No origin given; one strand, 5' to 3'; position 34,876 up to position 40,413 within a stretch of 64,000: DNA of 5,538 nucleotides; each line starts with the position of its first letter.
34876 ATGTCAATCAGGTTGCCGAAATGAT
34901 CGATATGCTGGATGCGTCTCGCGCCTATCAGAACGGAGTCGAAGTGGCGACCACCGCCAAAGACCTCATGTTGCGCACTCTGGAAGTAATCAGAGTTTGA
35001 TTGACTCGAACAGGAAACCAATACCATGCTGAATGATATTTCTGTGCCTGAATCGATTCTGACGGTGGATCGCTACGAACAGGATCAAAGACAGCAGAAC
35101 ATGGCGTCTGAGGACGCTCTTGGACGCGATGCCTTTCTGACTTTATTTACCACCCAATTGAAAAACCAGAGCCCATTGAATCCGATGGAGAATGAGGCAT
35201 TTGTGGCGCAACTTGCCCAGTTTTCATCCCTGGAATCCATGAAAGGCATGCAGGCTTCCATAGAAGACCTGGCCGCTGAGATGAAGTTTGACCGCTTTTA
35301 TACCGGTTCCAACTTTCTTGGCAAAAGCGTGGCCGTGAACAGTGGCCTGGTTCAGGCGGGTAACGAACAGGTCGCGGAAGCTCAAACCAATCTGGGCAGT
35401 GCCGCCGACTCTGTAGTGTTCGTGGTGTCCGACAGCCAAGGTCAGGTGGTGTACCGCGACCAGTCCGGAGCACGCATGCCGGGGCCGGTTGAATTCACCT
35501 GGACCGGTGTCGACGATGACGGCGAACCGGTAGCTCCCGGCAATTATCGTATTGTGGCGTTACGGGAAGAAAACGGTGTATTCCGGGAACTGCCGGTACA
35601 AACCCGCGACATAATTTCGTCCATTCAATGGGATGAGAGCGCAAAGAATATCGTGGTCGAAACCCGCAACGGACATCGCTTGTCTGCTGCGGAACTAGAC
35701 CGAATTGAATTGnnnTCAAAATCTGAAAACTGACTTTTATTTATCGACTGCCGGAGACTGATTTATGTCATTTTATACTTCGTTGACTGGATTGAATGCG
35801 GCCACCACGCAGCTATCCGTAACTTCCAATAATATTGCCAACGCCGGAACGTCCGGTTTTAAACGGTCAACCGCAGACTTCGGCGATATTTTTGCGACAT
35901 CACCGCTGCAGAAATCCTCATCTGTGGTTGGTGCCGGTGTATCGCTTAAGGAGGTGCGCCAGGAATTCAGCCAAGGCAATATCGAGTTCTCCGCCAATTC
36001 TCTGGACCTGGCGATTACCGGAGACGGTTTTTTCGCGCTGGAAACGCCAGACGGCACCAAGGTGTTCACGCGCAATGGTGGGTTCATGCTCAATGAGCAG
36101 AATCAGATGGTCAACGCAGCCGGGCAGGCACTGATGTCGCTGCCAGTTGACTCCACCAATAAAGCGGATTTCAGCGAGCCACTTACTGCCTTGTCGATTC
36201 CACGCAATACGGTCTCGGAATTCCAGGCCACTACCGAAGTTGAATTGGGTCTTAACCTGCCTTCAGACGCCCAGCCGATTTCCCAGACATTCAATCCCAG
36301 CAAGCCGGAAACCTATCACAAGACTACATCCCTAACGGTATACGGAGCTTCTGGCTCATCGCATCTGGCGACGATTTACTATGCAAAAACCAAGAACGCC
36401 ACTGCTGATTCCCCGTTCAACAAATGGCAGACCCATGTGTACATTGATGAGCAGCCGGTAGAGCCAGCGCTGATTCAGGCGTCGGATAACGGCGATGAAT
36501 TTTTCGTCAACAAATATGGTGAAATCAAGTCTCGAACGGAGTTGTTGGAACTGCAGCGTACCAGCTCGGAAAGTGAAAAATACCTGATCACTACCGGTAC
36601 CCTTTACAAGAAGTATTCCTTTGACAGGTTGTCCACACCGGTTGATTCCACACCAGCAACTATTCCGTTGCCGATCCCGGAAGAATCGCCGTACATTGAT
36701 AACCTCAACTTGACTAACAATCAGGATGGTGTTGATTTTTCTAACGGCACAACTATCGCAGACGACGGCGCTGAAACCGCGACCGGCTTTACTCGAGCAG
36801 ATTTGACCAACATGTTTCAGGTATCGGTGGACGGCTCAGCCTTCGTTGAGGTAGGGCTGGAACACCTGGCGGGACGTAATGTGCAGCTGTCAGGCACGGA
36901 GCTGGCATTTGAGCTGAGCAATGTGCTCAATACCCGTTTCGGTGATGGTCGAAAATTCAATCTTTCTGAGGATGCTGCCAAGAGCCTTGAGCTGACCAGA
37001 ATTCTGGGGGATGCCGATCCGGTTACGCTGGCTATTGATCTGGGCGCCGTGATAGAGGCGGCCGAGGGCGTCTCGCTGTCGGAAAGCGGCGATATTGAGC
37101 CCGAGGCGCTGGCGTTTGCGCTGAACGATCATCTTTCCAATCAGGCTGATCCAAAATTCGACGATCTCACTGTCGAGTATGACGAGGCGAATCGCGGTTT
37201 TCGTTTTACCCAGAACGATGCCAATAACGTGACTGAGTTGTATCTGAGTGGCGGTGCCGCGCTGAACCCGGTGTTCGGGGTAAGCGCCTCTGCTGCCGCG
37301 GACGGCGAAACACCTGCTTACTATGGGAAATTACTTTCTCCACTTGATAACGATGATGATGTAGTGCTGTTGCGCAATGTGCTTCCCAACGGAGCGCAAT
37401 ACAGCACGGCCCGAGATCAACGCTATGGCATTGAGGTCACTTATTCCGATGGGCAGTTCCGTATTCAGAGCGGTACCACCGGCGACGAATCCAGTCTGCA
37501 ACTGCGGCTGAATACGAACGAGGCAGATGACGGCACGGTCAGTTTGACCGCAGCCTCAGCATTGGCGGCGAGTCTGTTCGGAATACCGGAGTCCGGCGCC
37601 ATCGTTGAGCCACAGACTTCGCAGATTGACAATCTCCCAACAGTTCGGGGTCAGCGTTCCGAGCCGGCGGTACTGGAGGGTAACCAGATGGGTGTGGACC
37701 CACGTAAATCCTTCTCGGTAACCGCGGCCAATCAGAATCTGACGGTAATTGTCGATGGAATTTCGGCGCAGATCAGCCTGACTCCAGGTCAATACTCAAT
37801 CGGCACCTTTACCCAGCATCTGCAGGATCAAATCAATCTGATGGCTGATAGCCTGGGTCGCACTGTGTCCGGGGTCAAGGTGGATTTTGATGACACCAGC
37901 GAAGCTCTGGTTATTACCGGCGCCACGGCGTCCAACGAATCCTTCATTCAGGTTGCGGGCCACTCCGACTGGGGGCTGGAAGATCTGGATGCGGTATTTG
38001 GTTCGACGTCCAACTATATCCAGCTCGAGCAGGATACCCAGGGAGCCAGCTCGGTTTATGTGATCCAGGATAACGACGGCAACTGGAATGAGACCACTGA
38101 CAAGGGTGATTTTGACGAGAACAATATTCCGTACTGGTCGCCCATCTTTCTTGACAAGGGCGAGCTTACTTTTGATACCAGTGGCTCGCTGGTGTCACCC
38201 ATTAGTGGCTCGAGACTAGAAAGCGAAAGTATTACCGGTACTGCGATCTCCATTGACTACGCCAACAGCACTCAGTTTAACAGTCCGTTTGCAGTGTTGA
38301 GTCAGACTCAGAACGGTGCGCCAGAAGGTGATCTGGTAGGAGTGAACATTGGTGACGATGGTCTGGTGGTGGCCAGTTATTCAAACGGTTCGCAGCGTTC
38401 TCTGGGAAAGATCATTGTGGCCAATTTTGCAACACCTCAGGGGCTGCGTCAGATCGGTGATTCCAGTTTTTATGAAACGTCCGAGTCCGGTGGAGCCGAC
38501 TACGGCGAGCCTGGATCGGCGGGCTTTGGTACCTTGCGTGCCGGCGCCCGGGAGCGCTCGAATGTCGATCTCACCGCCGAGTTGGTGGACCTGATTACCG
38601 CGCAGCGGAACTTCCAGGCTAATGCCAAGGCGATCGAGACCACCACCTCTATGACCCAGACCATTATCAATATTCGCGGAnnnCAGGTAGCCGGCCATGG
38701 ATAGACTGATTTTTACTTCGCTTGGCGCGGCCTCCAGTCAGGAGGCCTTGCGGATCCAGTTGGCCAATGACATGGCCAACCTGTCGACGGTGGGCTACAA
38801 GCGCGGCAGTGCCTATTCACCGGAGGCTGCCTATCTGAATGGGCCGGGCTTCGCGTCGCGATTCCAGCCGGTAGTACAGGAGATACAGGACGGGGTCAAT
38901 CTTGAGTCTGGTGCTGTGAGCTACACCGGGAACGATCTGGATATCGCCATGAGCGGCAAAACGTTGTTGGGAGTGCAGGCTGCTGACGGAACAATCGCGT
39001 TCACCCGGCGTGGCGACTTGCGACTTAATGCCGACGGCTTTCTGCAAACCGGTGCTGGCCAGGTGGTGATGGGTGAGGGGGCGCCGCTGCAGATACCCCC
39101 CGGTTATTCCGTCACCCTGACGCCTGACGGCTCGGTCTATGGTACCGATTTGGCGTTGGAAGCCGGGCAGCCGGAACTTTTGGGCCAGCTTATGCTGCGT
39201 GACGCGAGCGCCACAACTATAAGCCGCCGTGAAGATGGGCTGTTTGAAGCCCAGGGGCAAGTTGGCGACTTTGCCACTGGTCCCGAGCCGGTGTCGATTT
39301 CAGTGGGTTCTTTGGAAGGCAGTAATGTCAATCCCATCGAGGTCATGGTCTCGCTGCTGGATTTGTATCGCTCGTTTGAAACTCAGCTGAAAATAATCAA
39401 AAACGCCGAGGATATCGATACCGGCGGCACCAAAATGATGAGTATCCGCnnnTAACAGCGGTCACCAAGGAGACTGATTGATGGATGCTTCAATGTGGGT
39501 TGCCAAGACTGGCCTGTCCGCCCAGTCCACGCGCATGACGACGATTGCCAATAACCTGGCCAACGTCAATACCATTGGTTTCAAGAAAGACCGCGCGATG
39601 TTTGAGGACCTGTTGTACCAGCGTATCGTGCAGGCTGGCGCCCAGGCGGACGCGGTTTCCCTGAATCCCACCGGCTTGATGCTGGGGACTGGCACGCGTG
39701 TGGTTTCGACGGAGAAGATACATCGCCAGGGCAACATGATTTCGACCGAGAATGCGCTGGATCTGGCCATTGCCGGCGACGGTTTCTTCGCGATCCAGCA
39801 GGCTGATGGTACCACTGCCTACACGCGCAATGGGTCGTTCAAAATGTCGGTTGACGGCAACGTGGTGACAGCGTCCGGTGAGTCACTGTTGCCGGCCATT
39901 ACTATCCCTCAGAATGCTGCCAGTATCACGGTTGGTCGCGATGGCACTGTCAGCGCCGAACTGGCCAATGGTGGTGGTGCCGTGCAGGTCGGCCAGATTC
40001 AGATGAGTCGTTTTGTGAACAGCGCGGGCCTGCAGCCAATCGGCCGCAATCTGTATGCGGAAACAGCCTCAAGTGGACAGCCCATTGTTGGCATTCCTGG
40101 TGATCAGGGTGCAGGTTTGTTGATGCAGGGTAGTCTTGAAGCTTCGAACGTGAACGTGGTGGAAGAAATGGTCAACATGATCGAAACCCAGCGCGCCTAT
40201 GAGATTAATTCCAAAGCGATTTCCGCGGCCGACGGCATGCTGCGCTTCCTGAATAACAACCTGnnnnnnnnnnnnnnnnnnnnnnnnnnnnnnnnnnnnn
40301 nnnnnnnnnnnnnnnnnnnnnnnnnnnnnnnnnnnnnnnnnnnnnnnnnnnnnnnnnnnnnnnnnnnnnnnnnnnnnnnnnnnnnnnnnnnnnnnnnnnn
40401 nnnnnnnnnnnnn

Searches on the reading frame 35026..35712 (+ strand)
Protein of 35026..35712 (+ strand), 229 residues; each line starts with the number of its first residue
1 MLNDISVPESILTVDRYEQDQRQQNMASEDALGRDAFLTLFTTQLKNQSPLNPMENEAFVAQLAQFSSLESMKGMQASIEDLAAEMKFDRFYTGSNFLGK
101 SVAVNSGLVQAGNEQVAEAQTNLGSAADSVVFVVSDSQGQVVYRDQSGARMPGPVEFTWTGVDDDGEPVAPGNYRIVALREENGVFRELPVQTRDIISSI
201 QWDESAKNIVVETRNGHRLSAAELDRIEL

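Call 28: search_protein_families(library=ncbifam, proteins=[window:35026-35712:+], max_evalue=0.00001)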
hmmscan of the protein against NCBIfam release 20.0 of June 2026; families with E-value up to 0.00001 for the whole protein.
window:35026-35712:+ (229 aa): 11 families
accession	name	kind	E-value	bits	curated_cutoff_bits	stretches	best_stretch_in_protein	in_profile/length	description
NF005176.1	PRK06655.1-1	equivalog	6.2e-42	143.8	230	1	33-226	2-195/197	flagellar hook assembly protein FlgD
NF009277.0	PRK12634.1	equivalog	1.4e-27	97.2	333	1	26-181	21-175/221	flagellar basal body rod modification protein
NF009453.0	PRK12813.1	equivalog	3.6e-27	95.4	264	1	16-222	12-214/223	flagellar basal body rod modification protein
NF007197.1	PRK09618.1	equivalog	5.3e-25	88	129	1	18-123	11-110/138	flagellar hook assembly protein FlgD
NF007198.0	PRK09619.1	equivalog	9.4e-22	77.8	267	1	19-182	15-173/218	flagellar hook assembly protein FlgD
NF009276.0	PRK12633.1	equivalog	4.2e-19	69.2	383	1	34-177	28-178/234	flagellar basal body rod modification protein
NF009452.0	PRK12812.1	equivalog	1.6e-14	53.8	258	1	31-179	45-205/289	flagellar basal body rod modification protein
NF004496.1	PRK05842.1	equivalog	9.5e-14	51.3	250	1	17-88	13-84/271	flagellar hook assembly protein FlgD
NF004670.1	PRK06009.1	equivalog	4.9e-11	43.1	124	1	34-110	3-76/108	flagellar hook assembly protein FlgD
NF005278.0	PRK06792.1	equivalog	6.6e-10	39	257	1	30-134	49-150/190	flagellar basal body rod modification protein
NF008875.0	PRK11911.1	equivalog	1.3e-09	38.2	274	1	29-111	23-108/140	flagellar basal body rod modification protein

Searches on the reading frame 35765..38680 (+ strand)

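Call 28: search_protein_families(library=ncbifam, proteins=[window:35765-38680:+], max_evalue=0.00001)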
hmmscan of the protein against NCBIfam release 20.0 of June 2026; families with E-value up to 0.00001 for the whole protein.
window:35765-38680:+ (972 aa): 25 families
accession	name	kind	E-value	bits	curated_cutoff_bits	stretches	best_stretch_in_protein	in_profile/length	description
NF004238.1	PRK05682.1-1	equivalog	4e-114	382.1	400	2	1-257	1-244/414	flagellar hook protein FlgE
NF004240.1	PRK05682.1-4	equivalog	2.2e-106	356.8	472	2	1-329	1-330/443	flagellar hook protein FlgE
TIGR03506.1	FlgEFG_subfam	subfamily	8.1e-89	298.7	70.25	2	1-336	1-265/351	flagellar hook-basal body complex protein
NF005286.1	PRK06803.1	equivalog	7.1e-84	282.2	467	2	1-237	1-227/402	flagellar hook protein FlgE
NF004241.1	PRK05682.1-5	equivalog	4.2e-71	240.4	469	2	798-970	279-444/446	flagellar hook protein FlgE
NF004243.1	PRK05682.2-2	equivalog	1.7e-70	238.2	801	2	4-233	8-232/420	flagellar hook protein FlgE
NF009279.0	PRK12637.1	equivalog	7.5e-59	199.6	663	2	826-971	329-473/473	flagellar hook protein FlgE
TIGR02488.1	flgG_G_neg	equivalog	1.5e-54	185.2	252.75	2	3-123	2-134/259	flagellar basal-body rod protein FlgG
NF004242.0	PRK05682.2-1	equivalog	7.9e-53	179.7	365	2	4-213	8-208/422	flagellar hook protein FlgE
NF009278.1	PRK12636.1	equivalog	1.8e-44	152.3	350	2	856-971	147-262/263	flagellar basal body rod protein FlgG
TIGR02490.1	flgF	equivalog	9e-43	146.4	178.5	2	3-314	1-125/218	flagellar basal-body rod protein FlgF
TIGR02489.1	flgE_epsilon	equivalog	8.5e-42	143.6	412.85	2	836-971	583-718/719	flagellar hook protein FlgE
NF009456.0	PRK12816.1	equivalog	1.4e-39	136.3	416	2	2-124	4-137/264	flagellar basal body rod protein FlgG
NF040922.1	flgE_Caulobact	equivalog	1.6e-39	136.3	750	2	801-971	327-504/505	flagellar hook protein FlgE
NF009332.0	PRK12690.1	equivalog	1.1e-25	90.4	288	1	3-125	5-123/239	flagellar hook-basal body complex protein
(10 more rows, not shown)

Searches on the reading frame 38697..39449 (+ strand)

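Call 28: search_protein_families(library=ncbifam, proteins=[window:38697-39449:+], max_evalue=0.00001)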
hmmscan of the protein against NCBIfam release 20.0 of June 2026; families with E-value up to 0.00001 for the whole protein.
window:38697-39449:+ (251 aa): 17 families
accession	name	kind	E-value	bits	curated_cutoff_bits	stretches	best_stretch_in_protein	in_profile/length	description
NF009280.2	PRK12640.1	subfamily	5.8e-57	193.1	210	1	1-250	1-245/246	flagellar basal body rod protein FlgF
TIGR02490.1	flgF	equivalog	8e-35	120.4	178.5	1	5-228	1-218/218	flagellar basal-body rod protein FlgF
TIGR03506.1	FlgEFG_subfam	subfamily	8.9e-33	114.4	70.25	2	7-124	5-121/351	flagellar hook-basal body complex protein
NF009331.1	PRK12689.1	equivalog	8.3e-26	90.7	347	1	12-241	9-241/252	flagellar basal-body rod protein FlgF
NF009283.0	PRK12643.1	equivalog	5.7e-24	85.2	421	1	1-186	1-182/209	flagellar basal body rod protein FlgF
NF009332.0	PRK12690.1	equivalog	4.3e-22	78.6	288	1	1-236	1-224/239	flagellar hook-basal body complex protein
TIGR02488.1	flgG_G_neg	equivalog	2e-21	76.7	252.75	1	12-240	10-251/259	flagellar basal-body rod protein FlgG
NF009282.1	PRK12642.1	equivalog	1.8e-19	70.1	242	1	5-240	5-229/239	flagellar basal-body rod protein FlgF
NF009281.1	PRK12641.1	equivalog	1.2e-17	64.2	260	1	1-238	1-238/252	flagellar basal-body rod protein FlgF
NF005286.1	PRK06803.1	equivalog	5.6e-16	58.7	467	1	21-126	19-118/402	flagellar hook protein FlgE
NF009456.0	PRK12816.1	equivalog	2.9e-13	50.1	416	1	5-239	5-254/264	flagellar basal body rod protein FlgG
NF009278.1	PRK12636.1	equivalog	7.9e-12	45.2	350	1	71-240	82-254/263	flagellar basal body rod protein FlgG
NF004238.1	PRK05682.1-1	equivalog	1.1e-10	41.4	400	1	22-126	20-123/414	flagellar hook protein FlgE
NF004243.1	PRK05682.2-2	equivalog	2.7e-10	39.9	801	1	22-126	24-126/420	flagellar hook protein FlgE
NF004242.0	PRK05682.2-1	equivalog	2.3e-09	36.6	365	1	12-126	14-129/422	flagellar hook protein FlgE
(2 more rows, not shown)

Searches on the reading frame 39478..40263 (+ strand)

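Call 28: search_protein_families(library=ncbifam, proteins=[window:39478-40263:+], max_evalue=0.00001)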
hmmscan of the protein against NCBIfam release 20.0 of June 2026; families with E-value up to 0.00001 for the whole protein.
window:39478-40263:+ (262 aa): 27 families (the best 25 are shown)
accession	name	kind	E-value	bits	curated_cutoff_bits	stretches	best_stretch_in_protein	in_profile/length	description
TIGR02488.1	flgG_G_neg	equivalog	6.7e-109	363.4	252.75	1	5-261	1-258/259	flagellar basal-body rod protein FlgG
NF009456.0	PRK12816.1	equivalog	4.2e-92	308.5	416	1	4-259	3-260/264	flagellar basal body rod protein FlgG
TIGR03506.1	FlgEFG_subfam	subfamily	3.3e-78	263.8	70.25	2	5-137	2-121/351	flagellar hook-basal body complex protein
NF009278.1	PRK12636.1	equivalog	1.2e-62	211.9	350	1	4-260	3-260/263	flagellar basal body rod protein FlgG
NF004238.1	PRK05682.1-1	equivalog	2.3e-56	191.8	400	2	148-256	301-408/414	flagellar hook protein FlgE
NF004241.1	PRK05682.1-5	equivalog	4.1e-55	187.7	469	2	2-136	1-134/446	flagellar hook protein FlgE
TIGR02490.1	flgF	equivalog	1.3e-48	165.5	178.5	1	7-242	2-218/218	flagellar basal-body rod protein FlgF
TIGR02489.1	flgE_epsilon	equivalog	3.2e-47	161.5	412.85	2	4-134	3-133/719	flagellar hook protein FlgE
NF004242.0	PRK05682.2-1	equivalog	2.2e-46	158.5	365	2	5-136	6-126/422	flagellar hook protein FlgE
NF004243.1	PRK05682.2-2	equivalog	2.4e-44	152.1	801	2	5-138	6-125/420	flagellar hook protein FlgE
NF005286.1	PRK06803.1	equivalog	8.1e-43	147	467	2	148-260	289-400/402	flagellar hook protein FlgE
NF009280.2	PRK12640.1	subfamily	9.7e-40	136.7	210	1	2-254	1-235/246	flagellar basal body rod protein FlgF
NF004240.1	PRK05682.1-4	equivalog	2.6e-39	135.8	472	2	7-138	4-126/443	flagellar hook protein FlgE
NF009331.1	PRK12689.1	equivalog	3.6e-38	131.1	347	1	12-252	8-238/252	flagellar basal-body rod protein FlgF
NF009332.0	PRK12690.1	equivalog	1.2e-37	129.6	288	1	2-256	1-230/239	flagellar hook-basal body complex protein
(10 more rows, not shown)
